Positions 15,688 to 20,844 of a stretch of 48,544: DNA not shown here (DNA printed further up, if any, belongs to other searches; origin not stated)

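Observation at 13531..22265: Five-gene translationally coupled operon joins L-serine dehydratase to an uncharacterised giant nucleotide-enzyme fusion, an odd LDH-like protein and an Fe-S flavoprotein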

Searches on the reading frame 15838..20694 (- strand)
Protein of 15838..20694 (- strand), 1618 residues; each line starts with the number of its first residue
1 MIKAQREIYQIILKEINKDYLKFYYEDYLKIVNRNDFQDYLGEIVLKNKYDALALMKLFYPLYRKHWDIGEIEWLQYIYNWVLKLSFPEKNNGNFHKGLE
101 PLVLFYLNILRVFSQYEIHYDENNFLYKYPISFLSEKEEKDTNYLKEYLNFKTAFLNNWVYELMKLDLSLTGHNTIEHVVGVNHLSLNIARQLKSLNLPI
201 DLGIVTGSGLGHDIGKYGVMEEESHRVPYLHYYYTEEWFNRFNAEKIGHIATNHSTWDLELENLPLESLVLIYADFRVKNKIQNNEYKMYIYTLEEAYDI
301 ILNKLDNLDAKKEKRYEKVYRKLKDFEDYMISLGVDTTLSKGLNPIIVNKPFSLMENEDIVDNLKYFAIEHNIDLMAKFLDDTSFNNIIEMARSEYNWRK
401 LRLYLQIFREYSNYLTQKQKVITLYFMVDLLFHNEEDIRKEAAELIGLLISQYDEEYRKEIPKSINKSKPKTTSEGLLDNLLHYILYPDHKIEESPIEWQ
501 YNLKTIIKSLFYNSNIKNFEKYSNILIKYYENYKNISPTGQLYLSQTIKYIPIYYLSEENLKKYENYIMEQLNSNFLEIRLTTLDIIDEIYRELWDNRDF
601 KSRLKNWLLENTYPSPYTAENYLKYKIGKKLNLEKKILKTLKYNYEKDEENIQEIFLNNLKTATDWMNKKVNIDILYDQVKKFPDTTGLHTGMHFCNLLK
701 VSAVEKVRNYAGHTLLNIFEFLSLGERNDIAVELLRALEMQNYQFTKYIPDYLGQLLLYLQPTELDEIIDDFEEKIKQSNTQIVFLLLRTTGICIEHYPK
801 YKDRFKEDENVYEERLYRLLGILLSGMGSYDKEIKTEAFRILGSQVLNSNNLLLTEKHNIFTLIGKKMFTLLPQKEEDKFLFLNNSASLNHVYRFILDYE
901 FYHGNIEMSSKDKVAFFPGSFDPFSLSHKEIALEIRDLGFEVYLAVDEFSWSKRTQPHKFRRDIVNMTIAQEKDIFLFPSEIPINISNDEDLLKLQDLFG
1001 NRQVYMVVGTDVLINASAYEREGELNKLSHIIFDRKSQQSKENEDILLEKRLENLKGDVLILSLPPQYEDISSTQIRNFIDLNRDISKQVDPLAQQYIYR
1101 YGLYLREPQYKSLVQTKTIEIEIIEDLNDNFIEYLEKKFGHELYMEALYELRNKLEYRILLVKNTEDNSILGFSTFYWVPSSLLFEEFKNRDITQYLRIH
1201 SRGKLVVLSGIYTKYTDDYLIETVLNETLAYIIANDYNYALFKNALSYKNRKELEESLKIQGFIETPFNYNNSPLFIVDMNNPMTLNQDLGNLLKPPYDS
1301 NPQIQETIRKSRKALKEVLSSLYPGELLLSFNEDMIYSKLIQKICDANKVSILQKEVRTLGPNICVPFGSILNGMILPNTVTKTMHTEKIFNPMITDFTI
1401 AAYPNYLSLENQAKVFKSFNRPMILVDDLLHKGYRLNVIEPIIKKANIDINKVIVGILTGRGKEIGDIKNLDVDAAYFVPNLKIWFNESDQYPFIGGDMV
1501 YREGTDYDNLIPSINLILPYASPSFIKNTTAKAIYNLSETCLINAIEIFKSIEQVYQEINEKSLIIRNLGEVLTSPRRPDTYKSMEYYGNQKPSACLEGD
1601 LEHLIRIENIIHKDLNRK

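Call 3: search_protein_families(library=pfam, proteins=[window:15838-20694:-])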
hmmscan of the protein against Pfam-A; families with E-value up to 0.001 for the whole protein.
window:15838-20694:- (1618 aa): 2 families
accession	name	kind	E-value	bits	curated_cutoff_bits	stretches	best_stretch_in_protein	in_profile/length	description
PF01467.32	CTP_transf_like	-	2.4e-07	31.4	21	1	916-1078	1-132/133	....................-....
PF01966.28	HD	-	0.00024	21.8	22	1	175-275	1-111/116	HD domain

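Call 4: search_protein_families(library=ncbifam, proteins=[window:15838-20694:-])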
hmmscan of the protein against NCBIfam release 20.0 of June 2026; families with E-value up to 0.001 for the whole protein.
window:15838-20694:- (1618 aa): 5 families
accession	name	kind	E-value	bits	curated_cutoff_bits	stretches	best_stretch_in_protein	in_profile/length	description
TIGR00482.1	TIGR00482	equivalog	1.5e-09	38.2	112.45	1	917-1104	2-194/194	nicotinate (nicotinamide) nucleotide adenylyltransferase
NF000840.1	PRK00071.1-3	equivalog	7.3e-09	35.4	150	1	910-1105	4-199/201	nicotinate-nucleotide adenylyltransferase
NF000839.0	PRK00071.1-1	equivalog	1.7e-06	28.1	187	1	911-1105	5-216/219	nicotinate-nucleotide adenylyltransferase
NF000842.0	PRK00071.2-1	equivalog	4e-06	26.6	167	1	912-1103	2-183/191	nicotinate-nucleotide adenylyltransferase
NF006479.0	PRK08887.1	equivalog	8.3e-05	22.5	164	0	913-1027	3-124/174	nicotinate-nicotinamide nucleotide adenylyltransferase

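Call 9: find_homologous_proteins(query=window:15838-20694:-)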
Query window:15838-20694:- (1618 aa): 4829 proteins with E <= 0.001 among 8000 candidates; the best 120 are listed.
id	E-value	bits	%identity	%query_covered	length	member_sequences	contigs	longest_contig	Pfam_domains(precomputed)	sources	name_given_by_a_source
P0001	0.0e+0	3627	100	100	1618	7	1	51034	PF01467.33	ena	-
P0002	0.0e+0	3051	84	100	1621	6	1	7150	PF01467.33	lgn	-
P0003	0.0e+0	2936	80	100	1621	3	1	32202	PF01467.33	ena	-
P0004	0.0e+0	2758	75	100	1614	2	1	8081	PF01966.29,PF01467.33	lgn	-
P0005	0.0e+0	2752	75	100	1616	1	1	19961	PF01467.33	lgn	-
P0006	0.0e+0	2649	73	99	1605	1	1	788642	PF01966.29,PF01467.33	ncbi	-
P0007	0.0e+0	2606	72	100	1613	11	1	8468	PF01467.33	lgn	-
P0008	0.0e+0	2596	72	100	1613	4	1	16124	PF01467.33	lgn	-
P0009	0.0e+0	2573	71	100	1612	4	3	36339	PF01966.29,PF01467.33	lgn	-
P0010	0.0e+0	2565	70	100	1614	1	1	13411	PF01467.33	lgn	-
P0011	0.0e+0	2502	69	100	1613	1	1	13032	PF01467.33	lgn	-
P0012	0.0e+0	2491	69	100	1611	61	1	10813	PF01966.29,PF01467.33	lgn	-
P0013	0.0e+0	2474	69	100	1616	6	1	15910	PF01467.33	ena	-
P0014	0.0e+0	2428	67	100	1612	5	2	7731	PF01467.33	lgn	-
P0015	0.0e+0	2410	66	100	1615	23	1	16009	PF01467.33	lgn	-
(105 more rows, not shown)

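Call 11: search_solved_structures(query=window:15838-20694:-, max_evalue=1)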
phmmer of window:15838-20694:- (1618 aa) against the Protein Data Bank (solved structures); distinct sequences matched with E-value up to 1: 0.
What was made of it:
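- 15838..20694 (-): Giant 1618-aa multidomain protein, the core gene of the conserved cassette. There is no equivalog in Pfam or NCBIfam and no PDB sequence hit for the whole protein (calls 3, 4, 11).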

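Call 15: find_related_loci(query=A1, collection=genome_contigs, flank=10000)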
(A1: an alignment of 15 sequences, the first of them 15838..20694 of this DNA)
Query A1 (1618 aa) in genome_contigs; peptide patterns used: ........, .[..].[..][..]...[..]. (x = any residue, [..] = any of these).
599 stretches matched a pattern (row limit reached: there are more); 587 encode a relative of the query (tblastn E <= 1e-3); the best 80 are kept; 80 distinct loci.
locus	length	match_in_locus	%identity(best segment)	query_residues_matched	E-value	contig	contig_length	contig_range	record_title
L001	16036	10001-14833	69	1-1612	0e+0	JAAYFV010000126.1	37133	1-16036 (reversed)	MAG: Tissierellia bacterium isolate AS09scLD_121 210363_AS09, whole genome shotgun sequence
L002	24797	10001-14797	61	8-1611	0e+0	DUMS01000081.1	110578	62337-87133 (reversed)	MAG TPA_asm: Tissierellia bacterium isolate AS04akNAM_87 61887_AS04, whole genome shotgun sequence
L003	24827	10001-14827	61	1-1613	0e+0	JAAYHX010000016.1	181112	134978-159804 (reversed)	MAG: Tissierellia bacterium isolate AS09scLD_413 158432_AS09, whole genome shotgun sequence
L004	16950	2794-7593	62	6-1611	0e+0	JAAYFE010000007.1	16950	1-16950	MAG: Tissierellia bacterium isolate AS07pgkLD_48 7641_AS07, whole genome shotgun sequence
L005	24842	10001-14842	69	1-1614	0e+0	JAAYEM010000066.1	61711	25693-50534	MAG: Tissierellia bacterium isolate AS07pgkLD_129 93550_AS07, whole genome shotgun sequence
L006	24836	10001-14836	71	1-1613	0e+0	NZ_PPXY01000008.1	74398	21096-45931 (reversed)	Clostridium sp. Cult3 NODE_8, whole genome shotgun sequence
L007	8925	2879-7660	58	14-1613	0e+0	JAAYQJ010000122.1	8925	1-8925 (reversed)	MAG: Tissierellia bacterium isolate AS22ysBPME_43 87920_AS22, whole genome shotgun sequence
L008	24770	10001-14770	59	14-1609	0e+0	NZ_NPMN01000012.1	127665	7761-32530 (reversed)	Tissierella sp. P1 contig00012, whole genome shotgun sequence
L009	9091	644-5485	56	3-1613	0e+0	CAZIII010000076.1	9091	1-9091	MAG TPA_asm: uncultured Tissierellaceae bacterium isolate SRP294416_co2_334 genome assembly, contig: NODE_11877_length_9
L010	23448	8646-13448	59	5-1609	0e+0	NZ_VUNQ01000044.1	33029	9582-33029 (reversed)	Tissierella pigra strain WCA3-693-APC-4 seq44, whole genome shotgun sequence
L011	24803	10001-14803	55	7-1611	0e+0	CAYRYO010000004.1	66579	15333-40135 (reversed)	MAG TPA_asm: uncultured Tissierellaceae bacterium isolate SRP294416_co2_110 genome assembly, contig: NODE_136_length_665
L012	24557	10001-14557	54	73-1612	0e+0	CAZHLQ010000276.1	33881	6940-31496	MAG TPA_asm: uncultured Gudongella sp. isolate binchicken_co229_69 genome assembly, contig: k141_480285, whole genome sh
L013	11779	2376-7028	53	73-1613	0e+0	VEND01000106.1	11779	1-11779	MAG: Bacillota bacterium isolate MES16 c_000000000827, whole genome shotgun sequence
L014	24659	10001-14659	53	35-1608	0e+0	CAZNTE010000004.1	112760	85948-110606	MAG TPA_asm: uncultured Tissierellaceae bacterium isolate binchicken_co173_922 genome assembly, contig: NODE_484_length_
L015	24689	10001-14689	52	26-1612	0e+0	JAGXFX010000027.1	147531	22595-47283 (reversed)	MAG: Soehngenia sp. isolate LH_M25 k141_1595640, whole genome shotgun sequence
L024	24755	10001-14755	48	35-1613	0e+0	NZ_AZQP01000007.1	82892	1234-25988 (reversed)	Fervidicella metallireducens AeB contig00007, whole genome shotgun sequence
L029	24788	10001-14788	47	30-1611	0e+0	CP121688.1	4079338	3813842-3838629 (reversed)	Clostridiaceae bacterium 35-E11 chromosome, complete genome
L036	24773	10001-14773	47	37-1618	0e+0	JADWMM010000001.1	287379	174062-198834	MAG: Alkaliphilus sp. NP8 41_S2_L001_R1_001_(paired)_contig_1, whole genome shotgun sequence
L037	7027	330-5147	45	37-1618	0e+0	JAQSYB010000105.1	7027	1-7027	MAG: Clostridia bacterium isolate L_E1_T20_A_bin.63 scaffold_19087, whole genome shotgun sequence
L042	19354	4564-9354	45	32-1618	0e+0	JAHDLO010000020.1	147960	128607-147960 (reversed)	MAG: Clostridiaceae bacterium isolate M1-B18 k141_78895, whole genome shotgun sequence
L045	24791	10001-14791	46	8-1611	0e+0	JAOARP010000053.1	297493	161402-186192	MAG: Marinisporobacter sp. isolate McD1.33 contig_178542, whole genome shotgun sequence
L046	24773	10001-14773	46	4-1612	0e+0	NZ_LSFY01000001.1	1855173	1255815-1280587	Alkalithermobacter thermoalcaliphilus JW-YL-7 = DSM 7308 strain JW-YL-7 ctg1, whole genome shotgun sequence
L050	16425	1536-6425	45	6-1610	0e+0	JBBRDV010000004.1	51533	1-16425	MAG: Atribacterota bacterium isolate Co_metawrap_2470 Cmw_2470_k141_23543529_length_51533_cov_12.9972, whole genome shot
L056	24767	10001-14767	45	32-1616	0e+0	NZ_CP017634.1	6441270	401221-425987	Candidatus Formimonas warabiya strain DCMF chromosome, complete genome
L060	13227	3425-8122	45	74-1618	0e+0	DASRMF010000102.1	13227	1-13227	MAG TPA_asm: Atribacterota bacterium isolate SMAG_U10208 k141_4685, whole genome shotgun sequence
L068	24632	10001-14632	45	73-1611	0e+0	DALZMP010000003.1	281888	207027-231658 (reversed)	MAG TPA_asm: Sedimentibacter sp. isolate CTOTU47533 NODE_9_length_281942_cov_9.752642, whole genome shotgun sequence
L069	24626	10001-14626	45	73-1611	0e+0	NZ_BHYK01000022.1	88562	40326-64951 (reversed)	Clostridium tagluense strain A121 sequence022, whole genome shotgun sequence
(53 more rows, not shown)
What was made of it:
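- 15838..20694 (-): More than 4,800 database clusters (call 9) and at least 587 species genomes (call 15) encode a relative.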

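Call 21: search_solved_structures(query=A1, max_evalue=1)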
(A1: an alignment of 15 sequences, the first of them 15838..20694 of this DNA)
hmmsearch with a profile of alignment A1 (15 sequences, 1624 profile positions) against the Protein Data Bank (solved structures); distinct sequences matched with E-value up to 1: 10.
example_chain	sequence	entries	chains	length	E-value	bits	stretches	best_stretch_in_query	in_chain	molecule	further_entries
8aih_A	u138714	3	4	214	0.00053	20.7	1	914-1038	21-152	Probable nicotinate-nucleotide adenylyltransferase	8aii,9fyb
3h05_A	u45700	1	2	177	0.0037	17.9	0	918-1028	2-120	uncharacterized protein VPA0413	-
2h29_A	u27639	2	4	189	0.023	15.3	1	918-1114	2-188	Probable nicotinate-nucleotide adenylyltransferase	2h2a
1kku_A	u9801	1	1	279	0.035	14.7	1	1078-1117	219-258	NICOTINAMIDE MONONUCLEOTIDE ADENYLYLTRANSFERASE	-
1kqn_A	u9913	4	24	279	0.035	14.7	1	1078-1117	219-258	NICOTINAMIDE MONONUCLEOTIDE ADENYLYL TRANSFERASE | Nicotinamide/nicotinic acid mononucleotide adenylyltransferase 1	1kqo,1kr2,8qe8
1gzu_A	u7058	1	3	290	0.036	14.7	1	1078-1117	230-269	NICOTINAMIDE MONONUCLEOTIDE ADENYLYL TRANSFERASE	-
4nah_A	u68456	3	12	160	0.062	13.9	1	918-977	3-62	Phosphopantetheine adenylyltransferase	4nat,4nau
1nup_A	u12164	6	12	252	0.24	11.9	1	1032-1120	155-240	FKSG76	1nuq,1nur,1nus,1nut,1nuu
4f3r_A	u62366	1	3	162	0.24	11.9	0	917-938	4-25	Phosphopantetheine adenylyltransferase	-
5ts2_A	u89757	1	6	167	0.65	10.5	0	1055-1104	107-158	Phosphopantetheine adenylyltransferase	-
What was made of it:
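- On YqeK-type HD diphosphatase (COG1713) associated with NadD: The family profile finds no YqeK structure in the PDB (call 21).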

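Call 59: search_protein_families(library=pfam, alignment_id=A6, max_evalue=0.1)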
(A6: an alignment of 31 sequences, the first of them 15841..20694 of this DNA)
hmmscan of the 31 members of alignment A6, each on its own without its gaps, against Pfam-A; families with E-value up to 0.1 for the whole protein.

A. member 1, window:15841-20694:- (1618 aa): 2 families
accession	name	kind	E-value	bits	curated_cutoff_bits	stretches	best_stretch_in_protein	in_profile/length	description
PF01467.32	CTP_transf_like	-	2.4e-07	31.4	21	1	916-1078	1-132/133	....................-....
PF01966.28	HD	-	0.00024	21.8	22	1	175-275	1-111/116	HD domain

B. families by the number of members that match (of 31 scanned): 14 families
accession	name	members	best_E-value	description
PF01467.32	CTP_transf_like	26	2e-10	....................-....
PF02985.28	HEAT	14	8.5e-06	HEAT repeat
PF01966.28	HD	14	0.00024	HD domain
PF00156.33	Pribosyltran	9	0.003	Phosphoribosyl transferase domain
PF25801.1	HEAT_GCN1_C_2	5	0.015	Stalled ribosome sensor GCN1-like, HEAT repeats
PF08557.15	Lipid_DES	3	0.014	Sphingolipid Delta4-desaturase (DES)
PF00583.31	Acetyltransf_1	1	0.0094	Acetyltransferase (GNAT) family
PF25418.1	DUF7890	1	0.017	Domain of unknown function (DUF7890)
PF09480.15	PrgH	1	0.018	Type III secretion system protein PrgH-EprH (PrgH)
PF13646.12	HEAT_2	1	0.026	HEAT repeats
PF25767.1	ARM_TBCD_2nd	1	0.044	Tubulin-specific chaperone D-like, ARM repeats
PF20926.3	Htt_N-HEAT_1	1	0.055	Huntingtin, N-terminal HEAT 1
PF10674.14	Ycf54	1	0.069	Ycf54 protein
PF09066.15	B2-adapt-app_C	1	0.088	Beta2-adaptin appendage, C-terminal sub-domain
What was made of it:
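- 17995..19677 (-): Alpha-helical HEAT-like solenoid, residues ~340-900. The Pfam HEAT repeat is hit in 14 of 31 divergent members, and other HEAT/ARM models are hit weakly (call 59).
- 17359..17967 (-): NadD-derived nucleotidyltransferase domain, residues ~910-1112. Pfam CTP_transf_like in 26 of 31 members (call 59).
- On Type I phosphoribosyltransferase: Pfam Pribosyltran is hit in 9 of 31 members (call 59).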
